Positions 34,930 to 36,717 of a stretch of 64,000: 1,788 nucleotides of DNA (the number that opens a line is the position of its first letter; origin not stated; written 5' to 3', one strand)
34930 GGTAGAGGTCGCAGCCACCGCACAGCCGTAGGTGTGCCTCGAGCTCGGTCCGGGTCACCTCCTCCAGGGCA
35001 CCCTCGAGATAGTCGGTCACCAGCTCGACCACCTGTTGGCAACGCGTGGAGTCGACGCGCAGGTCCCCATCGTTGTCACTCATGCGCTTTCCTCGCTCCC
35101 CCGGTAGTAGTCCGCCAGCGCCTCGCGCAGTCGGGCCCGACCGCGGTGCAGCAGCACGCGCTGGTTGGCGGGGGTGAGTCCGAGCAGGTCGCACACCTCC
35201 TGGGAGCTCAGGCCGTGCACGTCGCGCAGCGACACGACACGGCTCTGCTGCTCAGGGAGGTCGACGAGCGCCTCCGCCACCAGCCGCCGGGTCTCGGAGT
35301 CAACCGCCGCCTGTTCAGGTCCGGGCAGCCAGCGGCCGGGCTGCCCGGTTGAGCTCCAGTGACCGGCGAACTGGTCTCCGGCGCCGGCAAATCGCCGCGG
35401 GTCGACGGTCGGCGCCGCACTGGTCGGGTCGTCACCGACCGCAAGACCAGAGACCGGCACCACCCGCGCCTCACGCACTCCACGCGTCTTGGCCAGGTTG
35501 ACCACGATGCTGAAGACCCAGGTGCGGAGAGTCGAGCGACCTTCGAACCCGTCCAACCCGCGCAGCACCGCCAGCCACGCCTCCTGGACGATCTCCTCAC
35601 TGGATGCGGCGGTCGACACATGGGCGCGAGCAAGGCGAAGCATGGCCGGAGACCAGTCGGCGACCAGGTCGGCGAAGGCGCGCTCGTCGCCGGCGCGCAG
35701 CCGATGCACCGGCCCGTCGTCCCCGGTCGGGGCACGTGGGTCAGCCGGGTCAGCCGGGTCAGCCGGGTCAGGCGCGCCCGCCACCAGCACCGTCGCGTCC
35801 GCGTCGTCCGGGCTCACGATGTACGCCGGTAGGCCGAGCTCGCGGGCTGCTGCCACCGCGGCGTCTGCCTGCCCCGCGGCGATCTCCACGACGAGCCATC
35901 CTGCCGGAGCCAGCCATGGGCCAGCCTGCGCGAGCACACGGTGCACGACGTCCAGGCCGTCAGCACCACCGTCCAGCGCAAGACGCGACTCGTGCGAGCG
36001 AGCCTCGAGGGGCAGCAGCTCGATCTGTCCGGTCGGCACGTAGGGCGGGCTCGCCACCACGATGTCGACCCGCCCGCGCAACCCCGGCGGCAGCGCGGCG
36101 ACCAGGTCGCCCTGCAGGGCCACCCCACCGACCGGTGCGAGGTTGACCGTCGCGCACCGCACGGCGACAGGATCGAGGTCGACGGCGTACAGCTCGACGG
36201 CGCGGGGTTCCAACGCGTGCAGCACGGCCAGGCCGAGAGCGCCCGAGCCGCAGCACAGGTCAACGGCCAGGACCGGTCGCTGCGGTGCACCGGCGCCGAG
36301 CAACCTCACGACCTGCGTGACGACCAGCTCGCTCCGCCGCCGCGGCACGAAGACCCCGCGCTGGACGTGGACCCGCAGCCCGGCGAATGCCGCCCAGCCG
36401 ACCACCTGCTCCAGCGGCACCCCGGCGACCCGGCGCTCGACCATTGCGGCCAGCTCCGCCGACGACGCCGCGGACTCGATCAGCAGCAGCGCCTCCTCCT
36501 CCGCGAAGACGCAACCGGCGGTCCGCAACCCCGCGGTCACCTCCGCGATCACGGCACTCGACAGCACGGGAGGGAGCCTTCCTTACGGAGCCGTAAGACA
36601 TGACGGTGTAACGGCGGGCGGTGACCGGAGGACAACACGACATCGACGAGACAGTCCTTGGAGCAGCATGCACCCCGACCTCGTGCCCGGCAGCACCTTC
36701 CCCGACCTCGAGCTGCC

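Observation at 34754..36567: ECF sigma factor fused in frame to an N-terminal HemK/PrmC-like methyltransferase, coupled to an RsrA-type ZAS anti-sigma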

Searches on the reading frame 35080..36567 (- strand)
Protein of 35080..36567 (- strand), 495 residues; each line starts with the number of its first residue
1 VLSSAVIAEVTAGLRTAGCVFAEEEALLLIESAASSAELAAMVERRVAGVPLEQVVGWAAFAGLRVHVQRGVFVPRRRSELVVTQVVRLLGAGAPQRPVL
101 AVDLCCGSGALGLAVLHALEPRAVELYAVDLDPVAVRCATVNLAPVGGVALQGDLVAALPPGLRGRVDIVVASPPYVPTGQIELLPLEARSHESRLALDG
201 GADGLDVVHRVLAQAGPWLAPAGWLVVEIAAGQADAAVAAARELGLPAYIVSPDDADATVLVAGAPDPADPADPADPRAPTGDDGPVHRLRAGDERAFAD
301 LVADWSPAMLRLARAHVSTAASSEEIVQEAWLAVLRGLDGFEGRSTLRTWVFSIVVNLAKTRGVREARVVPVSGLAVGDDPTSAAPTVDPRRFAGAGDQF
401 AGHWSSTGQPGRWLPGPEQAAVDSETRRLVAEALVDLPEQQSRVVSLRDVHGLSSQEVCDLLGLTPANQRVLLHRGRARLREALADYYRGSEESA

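Call 3: search_protein_families(library=pfam, proteins=[window:35080-36567:-], max_evalue=0.01)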
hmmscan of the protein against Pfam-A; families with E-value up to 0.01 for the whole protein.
window:35080-36567:- (495 aa): 8 families
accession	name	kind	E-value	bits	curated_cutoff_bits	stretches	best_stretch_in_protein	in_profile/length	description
PF08281.18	Sigma70_r4_2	-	9.8e-12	44.8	25.7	1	428-480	2-54/54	Sigma-70, region 4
PF04542.20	Sigma70_r2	-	1e-10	41.7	24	1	301-362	1-64/71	Sigma-70 region 2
PF05175.20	MTS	-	5.9e-06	26.5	23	1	101-181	35-113/170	Methyltransferase small domain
PF13649.12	Methyltransf_25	-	2e-05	25.6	27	1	102-173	2-71/97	Methyltransferase domain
PF04545.22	Sigma70_r4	-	2.7e-05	24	24.1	1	433-482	1-50/50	Sigma-70, region 4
PF06325.19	PrmA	-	7.6e-05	22.8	22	1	101-172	165-232/296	Ribosomal protein L11 methyltransferase (PrmA)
PF01170.24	UPF0020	-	0.0046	17.1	22.3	0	122-176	75-131/197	RMKL-like, methyltransferase domain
PF03602.21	Cons_hypoth95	-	0.0053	16.9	24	0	101-179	45-126/182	Conserved hypothetical protein 95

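Call 4: search_protein_families(library=ncbifam, proteins=[window:35080-36567:-], max_evalue=0.01)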
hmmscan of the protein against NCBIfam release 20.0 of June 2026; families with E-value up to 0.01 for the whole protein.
window:35080-36567:- (495 aa): 82 families (the best 25 are shown)
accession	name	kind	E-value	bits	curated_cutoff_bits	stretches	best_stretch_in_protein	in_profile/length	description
TIGR03704.1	PrmC_rel_meth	equivalog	6.1e-90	301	248.8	1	10-263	1-250/251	putative protein N(5)-glutamine methyltransferase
TIGR03534.1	RF_mod_PrmC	equivalog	5.7e-46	157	199.1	1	35-254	29-244/253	peptide chain release factor N(5)-glutamine methyltransferase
TIGR00536.1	hemK_fam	subfamily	6.1e-32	110.8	115.5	1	37-241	56-256/286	HemK family protein methyltransferase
TIGR03533.1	L3_gln_methyl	equivalog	3.4e-29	102.1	229.7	1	36-233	61-255/284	50S ribosomal protein L3 N(5)-glutamine methyltransferase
NF008888.0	PRK11922.1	equivalog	5.8e-28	98.1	204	2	283-369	17-103/231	RNA polymerase sigma factor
NF008892.0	PRK11924.2-1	equivalog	9.4e-28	97.2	291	1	300-488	20-197/203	RNA polymerase sigma factor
NF009196.0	PRK12544.1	equivalog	4.5e-27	94.8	287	1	304-492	26-204/208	RNA polymerase factor sigma-70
NF009184.0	PRK12532.1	equivalog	6.1e-27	94.8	276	1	304-486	13-186/195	RNA polymerase sigma factor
TIGR02943.1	Sig70_famx1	hypoth_equivalog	6.2e-27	94.6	162.2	1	303-486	9-181/188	RNA polymerase sigma-70 factor, TIGR02943 family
TIGR02937.1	sigma70-ECF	superfamily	2.1e-22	79.5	42.9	1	297-484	2-165/165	sigma-70 family RNA polymerase sigma factor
NF004113.0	PRK05602.1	equivalog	3.6e-22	79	208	2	283-375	32-124/211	RNA polymerase sigma factor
NF009173.0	PRK12520.1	equivalog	2.7e-20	72.9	255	1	302-485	8-180/191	RNA polymerase sigma factor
NF009182.0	PRK12530.1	subfamily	8.5e-20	71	264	1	308-487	21-187/193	RNA polymerase sigma factor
NF009166.1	PRK12513.1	equivalog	1.4e-19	70.6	206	1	283-487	9-189/193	RNA polymerase sigma factor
NF009197.0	PRK12545.1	equivalog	4.2e-19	69.1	336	1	306-492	18-195/201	RNA polymerase factor sigma-70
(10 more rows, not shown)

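Call 5: find_homologous_proteins(query=window:35080-36567:-, max_evalue=1e-10)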
Query window:35080-36567:- (495 aa): 2196 proteins with E <= 1e-10 among 8000 candidates; the best 120 are listed.
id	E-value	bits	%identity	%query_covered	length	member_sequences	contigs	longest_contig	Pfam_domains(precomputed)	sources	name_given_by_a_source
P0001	0.0e+0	1058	100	100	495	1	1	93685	PF05175.21,PF13649.13,PF04545.23,PF04542.21,PF08281.19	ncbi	-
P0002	8.2e-79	284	57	52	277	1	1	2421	PF05175.21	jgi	jgi:release factor glutamine methyltransferase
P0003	6.3e-78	281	56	54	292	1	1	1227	PF05175.21,PF13649.13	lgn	-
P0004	5.8e-77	278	57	53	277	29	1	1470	PF06325.20,PF05175.21,PF13649.13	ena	-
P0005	1.3e-76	277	62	43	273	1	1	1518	PF04545.23,PF04542.21,PF08281.19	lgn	-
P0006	3.1e-76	276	58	52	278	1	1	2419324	PF06325.20,PF05175.21,PF13649.13,PF08242.19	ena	-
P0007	3.3e-76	276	59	52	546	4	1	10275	PF06325.20,PF05175.21,PF05013.18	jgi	jgi:release factor glutamine methyltransferase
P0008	4.9e-76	275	57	51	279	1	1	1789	PF06325.20,PF05175.21,PF13649.13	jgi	jgi:release factor glutamine methyltransferase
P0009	5.3e-76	275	58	53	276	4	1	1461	PF06325.20,PF05175.21,PF13649.13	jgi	jgi:release factor glutamine methyltransferase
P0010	7.4e-76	274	57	52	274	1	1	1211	PF06325.20,PF05175.21,PF03602.22,PF13649.13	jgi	jgi:release factor glutamine methyltransferase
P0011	1.9e-75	273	57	53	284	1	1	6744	PF05175.21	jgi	jgi:release factor glutamine methyltransferase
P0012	2.7e-75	273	58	54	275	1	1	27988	PF13847.13,PF06325.20,PF05175.21,PF03602.22,PF13649.13,PF08242.19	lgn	-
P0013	4.3e-75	272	59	51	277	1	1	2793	PF06325.20,PF05175.21,PF13649.13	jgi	jgi:release factor glutamine methyltransferase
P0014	4.4e-75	272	57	55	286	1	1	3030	PF06325.20,PF05175.21,PF13649.13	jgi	jgi:release factor glutamine methyltransferase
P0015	4.6e-75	272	57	51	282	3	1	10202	PF13847.13,PF06325.20,PF05175.21,PF13649.13,PF08242.19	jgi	jgi:release factor glutamine methyltransferase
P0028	1.3e-74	270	64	44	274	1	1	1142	PF04545.23,PF04542.21,PF08281.19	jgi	jgi:RNA polymerase sigma-70 factor, ECF subfamily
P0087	5.1e-73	265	65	41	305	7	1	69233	PF04545.23,PF04542.21,PF08281.19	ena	-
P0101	8.4e-73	264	62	45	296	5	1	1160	PF07638.18,PF04545.23,PF04542.21,PF08281.19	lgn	-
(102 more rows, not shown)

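Call 7: find_encoding_contigs(protein=P0001, flank=6000, max_places=4)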
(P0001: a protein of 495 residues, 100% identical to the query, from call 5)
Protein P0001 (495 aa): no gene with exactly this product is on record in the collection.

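Call 9: find_encoding_contigs(protein=P0087, flank=6000, max_places=3)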
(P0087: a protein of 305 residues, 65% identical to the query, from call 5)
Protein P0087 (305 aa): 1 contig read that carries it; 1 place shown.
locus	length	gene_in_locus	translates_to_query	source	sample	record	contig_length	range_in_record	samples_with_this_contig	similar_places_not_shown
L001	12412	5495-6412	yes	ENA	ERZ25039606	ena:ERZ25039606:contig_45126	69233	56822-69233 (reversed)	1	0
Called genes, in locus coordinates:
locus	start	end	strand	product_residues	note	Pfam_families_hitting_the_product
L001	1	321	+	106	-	?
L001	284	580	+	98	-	PF00106:adh_short, PF13561:adh_short_C2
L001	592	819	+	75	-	PF13561:adh_short_C2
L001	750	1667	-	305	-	PF00196:GerE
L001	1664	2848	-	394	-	PF13191:AAA_16, PF25873:WHD_MalT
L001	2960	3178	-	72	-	-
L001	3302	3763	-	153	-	PF10604:Polyketide_cyc2 (weak), PF08327:AHSA1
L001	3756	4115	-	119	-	PF01022:HTH_5, PF12802:MarR_2 (faint), PF12840:HTH_20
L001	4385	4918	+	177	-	-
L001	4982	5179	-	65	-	-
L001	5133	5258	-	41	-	-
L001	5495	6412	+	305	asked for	PF04542:Sigma70_r2, PF08281:Sigma70_r4_2, PF04545:Sigma70_r4 (weak)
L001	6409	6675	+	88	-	PF13490:zf-HC2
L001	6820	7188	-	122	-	-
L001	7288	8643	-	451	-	PF24298:DUF7482 (faint)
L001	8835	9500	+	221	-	PF07638:Sigma70_ECF (faint), PF04542:Sigma70_r2, PF08281:Sigma70_r4_2, PF04545:Sigma70_r4 (weak), PF22233:PhyR_sigma-like (faint)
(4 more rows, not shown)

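Call 10: find_encoding_contigs(protein=P0006, flank=6000, max_places=3)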
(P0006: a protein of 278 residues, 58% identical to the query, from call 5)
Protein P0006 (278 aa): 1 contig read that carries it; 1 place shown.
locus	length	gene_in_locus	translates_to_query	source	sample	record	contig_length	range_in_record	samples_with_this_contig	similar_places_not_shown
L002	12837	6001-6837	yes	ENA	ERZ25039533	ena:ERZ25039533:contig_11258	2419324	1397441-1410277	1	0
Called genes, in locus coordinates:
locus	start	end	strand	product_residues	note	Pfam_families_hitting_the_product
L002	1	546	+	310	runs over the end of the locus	PF00248:Aldo_ket_red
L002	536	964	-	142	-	-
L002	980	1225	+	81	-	PF18963:DUF5703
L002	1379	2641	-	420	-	PF01548:DEDD_Tnp_IS110, PF02371:Transposase_20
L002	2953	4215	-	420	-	PF01548:DEDD_Tnp_IS110, PF02371:Transposase_20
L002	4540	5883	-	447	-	PF04389:Peptidase_M28 (weak), PF01546:Peptidase_M20, PF07687:M20_dimer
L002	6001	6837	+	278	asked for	PF05175:MTS, PF06325:PrmA (weak), PF08242:Methyltransf_12 (faint), PF13649:Methyltransf_25 (weak)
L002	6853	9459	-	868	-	PF00133:tRNA-synt_1, PF01921:tRNA-synt_1f (faint), PF09334:tRNA-synt_1g, PF00133:tRNA-synt_1, PF09334:tRNA-synt_1g (weak), PF08264:Anticodon_1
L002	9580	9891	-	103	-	-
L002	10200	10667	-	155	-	-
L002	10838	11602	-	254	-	PF14016:DUF4232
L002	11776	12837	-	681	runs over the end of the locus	PF01590:GAF, PF13185:GAF_2, PF13492:GAF_3, PF07228:SpoIIE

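Call 11: find_related_loci(query=window:35080-36567:-, collection=genome_contigs, flank=8000)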
Query window:35080-36567:- (495 aa) in genome_contigs; peptide patterns used: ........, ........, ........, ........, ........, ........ (x = any residue, [..] = any of these).
600 stretches matched a pattern (row limit reached: there are more); 536 encode a relative of the query (tblastn E <= 1e-3); the best 80 are kept; 80 distinct loci.
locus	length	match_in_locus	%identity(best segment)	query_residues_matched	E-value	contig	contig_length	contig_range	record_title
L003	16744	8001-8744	58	9-263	4e-76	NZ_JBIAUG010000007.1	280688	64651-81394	Streptomyces sp. NPDC001744 NPDC001744_130_F2.ctg-0007, whole genome shotgun sequence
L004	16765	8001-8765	53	5-266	4e-74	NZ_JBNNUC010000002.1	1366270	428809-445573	Peribacillus sp. NPDC094092 NPDC094092_184_G1.ctg-0002, whole genome shotgun sequence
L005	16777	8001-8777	53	14-265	9e-74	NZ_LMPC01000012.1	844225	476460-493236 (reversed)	Arthrobacter sp. Leaf337 contig_2, whole genome shotgun sequence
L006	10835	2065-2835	56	3-266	5e-74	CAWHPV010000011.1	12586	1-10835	MAG: uncultured Thermoleophilaceae bacterium isolate MFD08497.bin.2.151 genome assembly, contig: contig_174682, whole ge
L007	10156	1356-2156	53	9-266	2e-73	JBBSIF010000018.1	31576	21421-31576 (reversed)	MAG: Propionibacteriales bacterium isolate LS3_sbin.27 LS3_sbin.27_K_236299_L_31576_cov_30.3073, whole genome shotgun se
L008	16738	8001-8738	56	10-262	2e-73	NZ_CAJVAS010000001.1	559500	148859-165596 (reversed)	Paenibacillus solanacearum isolate CIP111600, whole genome shotgun sequence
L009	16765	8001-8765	52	7-268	5e-73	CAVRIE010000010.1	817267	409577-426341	MAG: uncultured Actinomycetota bacterium isolate MFD05674.bin.1.108 genome assembly, contig: contig_61677, whole genome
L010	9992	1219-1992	54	9-273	5e-73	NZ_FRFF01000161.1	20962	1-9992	Nocardiopsis sp. JB363, whole genome shotgun sequence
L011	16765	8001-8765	56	10-266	6e-73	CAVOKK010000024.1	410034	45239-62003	MAG: uncultured Actinomycetota bacterium isolate MFD00082.bin.2.24 genome assembly, contig: contig_5234, whole genome sh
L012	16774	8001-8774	49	6-270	6e-73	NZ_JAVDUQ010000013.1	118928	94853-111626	Neobacillus niacini strain 3240 Ga0466815_13, whole genome shotgun sequence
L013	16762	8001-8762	54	8-268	1e-72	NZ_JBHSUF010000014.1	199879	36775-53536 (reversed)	Nocardiopsis tropica strain JCM 10877 GCM70026985_22, whole genome shotgun sequence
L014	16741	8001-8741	56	9-262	1e-72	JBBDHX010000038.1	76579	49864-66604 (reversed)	MAG: Actinomycetota bacterium isolate LejiaA_69_12 Lejia_A_613_length_76579_cov_7, whole genome shotgun sequence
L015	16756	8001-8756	53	10-268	2e-72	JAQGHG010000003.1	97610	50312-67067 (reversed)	MAG: Patescibacteria group bacterium isolate RYN_427 scaffold_1920350, whole genome shotgun sequence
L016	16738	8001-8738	55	14-266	6e-72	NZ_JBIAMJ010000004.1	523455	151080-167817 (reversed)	Streptomyces sp. NPDC004284 NPDC004284_30_D8.ctg-0004, whole genome shotgun sequence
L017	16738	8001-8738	55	14-266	8e-72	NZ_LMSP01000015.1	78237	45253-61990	Paenibacillus sp. Soil787 contig_22, whole genome shotgun sequence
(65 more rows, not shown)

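Call 29: search_protein_representatives(protein=window:35080-36567:-)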
Query: 495 residues. Proteins with E-value up to 0.001 (for the whole library): 63923; up to 1e-10: 19247; up to 1e-30: 760. The best 150 are listed.
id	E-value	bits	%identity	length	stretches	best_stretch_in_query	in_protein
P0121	4.5e-70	253.6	53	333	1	6-295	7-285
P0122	1.6e-69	251.8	53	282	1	8-269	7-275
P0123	4.7e-68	247.0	52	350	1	8-268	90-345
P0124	7.2e-68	246.4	54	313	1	6-265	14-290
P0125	9.8e-68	245.9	57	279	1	10-268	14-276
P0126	1.5e-67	245.3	54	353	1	10-266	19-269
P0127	2.0e-66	241.6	56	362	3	123-289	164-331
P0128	3.1e-66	241.0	58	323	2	95-263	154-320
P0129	6.1e-66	240.0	52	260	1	13-263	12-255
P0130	1.3e-65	238.9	52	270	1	11-270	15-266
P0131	3.3e-65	237.6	51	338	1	8-264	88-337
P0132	6.7e-65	236.6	57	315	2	94-262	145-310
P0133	1.8e-64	235.2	53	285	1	13-263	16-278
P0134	1.9e-64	235.1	51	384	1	10-272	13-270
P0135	2.0e-64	235.0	54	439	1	9-263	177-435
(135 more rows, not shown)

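Call 34: find_encoding_contigs(protein=P0272, flank=10000, max_places=10)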
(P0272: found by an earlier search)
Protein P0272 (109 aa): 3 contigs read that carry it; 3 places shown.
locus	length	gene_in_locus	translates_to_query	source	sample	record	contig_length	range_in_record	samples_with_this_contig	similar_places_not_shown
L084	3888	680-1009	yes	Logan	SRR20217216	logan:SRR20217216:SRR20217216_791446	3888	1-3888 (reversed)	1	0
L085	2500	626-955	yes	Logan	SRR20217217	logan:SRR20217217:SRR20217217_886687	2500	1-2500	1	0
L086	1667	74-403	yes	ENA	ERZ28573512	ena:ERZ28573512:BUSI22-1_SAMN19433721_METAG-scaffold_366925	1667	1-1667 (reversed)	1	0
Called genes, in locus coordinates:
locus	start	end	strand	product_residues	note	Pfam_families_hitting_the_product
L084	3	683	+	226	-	?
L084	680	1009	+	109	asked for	PF13490:zf-HC2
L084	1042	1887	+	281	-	PF00582:Usp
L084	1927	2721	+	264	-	PF02517:Rce1-like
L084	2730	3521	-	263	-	PF00903:Glyoxalase, PF18029:Glyoxalase_6 (weak), PF22677:Ble-like_N (faint), PF00903:Glyoxalase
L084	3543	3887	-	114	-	?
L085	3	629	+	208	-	?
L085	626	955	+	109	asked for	PF13490:zf-HC2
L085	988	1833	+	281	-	PF00582:Usp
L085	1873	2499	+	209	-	?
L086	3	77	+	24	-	?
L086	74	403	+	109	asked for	PF13490:zf-HC2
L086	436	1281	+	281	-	PF00582:Usp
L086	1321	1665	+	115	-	?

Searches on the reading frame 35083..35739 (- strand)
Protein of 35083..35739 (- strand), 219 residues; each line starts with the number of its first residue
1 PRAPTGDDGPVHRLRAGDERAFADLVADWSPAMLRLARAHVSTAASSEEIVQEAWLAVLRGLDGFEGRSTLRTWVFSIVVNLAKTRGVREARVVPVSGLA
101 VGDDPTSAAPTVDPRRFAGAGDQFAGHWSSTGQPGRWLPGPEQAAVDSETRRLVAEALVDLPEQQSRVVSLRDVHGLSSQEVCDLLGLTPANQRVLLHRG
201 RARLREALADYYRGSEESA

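Call 60: search_solved_structures(query=window:35083-35739:-, max_evalue=0.001)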
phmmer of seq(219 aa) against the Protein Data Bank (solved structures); distinct sequences matched with E-value up to 0.001: 21.
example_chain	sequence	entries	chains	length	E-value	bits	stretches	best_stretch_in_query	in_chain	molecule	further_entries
1or7_A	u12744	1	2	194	1.5e-15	61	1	9-202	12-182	RNA polymerase sigma-E factor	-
6jbq_F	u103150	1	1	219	2.5e-15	60.3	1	9-202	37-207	ECF RNA polymerase sigma-E factor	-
8z6g_B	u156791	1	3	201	4.3e-15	59.5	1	7-101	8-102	RNA polymerase sigma factor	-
6in7_B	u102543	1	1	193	5.1e-15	59.3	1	7-210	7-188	RNA polymerase sigma-H factor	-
5wuq_A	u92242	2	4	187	1.1e-12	51.7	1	12-86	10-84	ECF RNA polymerase sigma factor SigW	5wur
7qh5_A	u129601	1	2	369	2.3e-12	50.6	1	11-210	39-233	RNA polymerase sigma factor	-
9isn_F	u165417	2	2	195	6.6e-12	49.1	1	140-209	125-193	ECF sigma factor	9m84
2map_A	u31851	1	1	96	2.1e-09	40.9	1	8-92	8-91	RNA polymerase sigma factor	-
2mao_A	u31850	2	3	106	2.2e-09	40.9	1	8-92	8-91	RNA polymerase sigma factor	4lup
4cxf_A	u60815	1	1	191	3.8e-09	40.1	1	14-83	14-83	RNA POLYMERASE SIGMA FACTOR CNRH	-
9m9d_F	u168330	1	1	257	2.9e-08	37.2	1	139-211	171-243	ECF RNA polymerase sigma factor SigE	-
9m9e_F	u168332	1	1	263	3.1e-08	37.1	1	139-211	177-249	ECF RNA polymerase sigma factor SigE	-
9m98_F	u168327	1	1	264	3.2e-08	37.1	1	139-211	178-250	ECF RNA polymerase sigma factor SigE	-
5or5_A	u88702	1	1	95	7.5e-08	35.9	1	8-92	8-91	ECF RNA polymerase sigma-E factor,ECF RNA polymerase sigma factor SigW,ECF RNA polymerase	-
6jcy_F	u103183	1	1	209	8.8e-08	35.6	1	139-213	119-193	ECF RNA polymerase sigma factor SigH,ECF RNA polymerase sigma factor SigE,ECF RNA polymera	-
5fgm_A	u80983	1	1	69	5.3e-06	29.8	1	154-213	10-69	ECF RNA polymerase sigma factor SigR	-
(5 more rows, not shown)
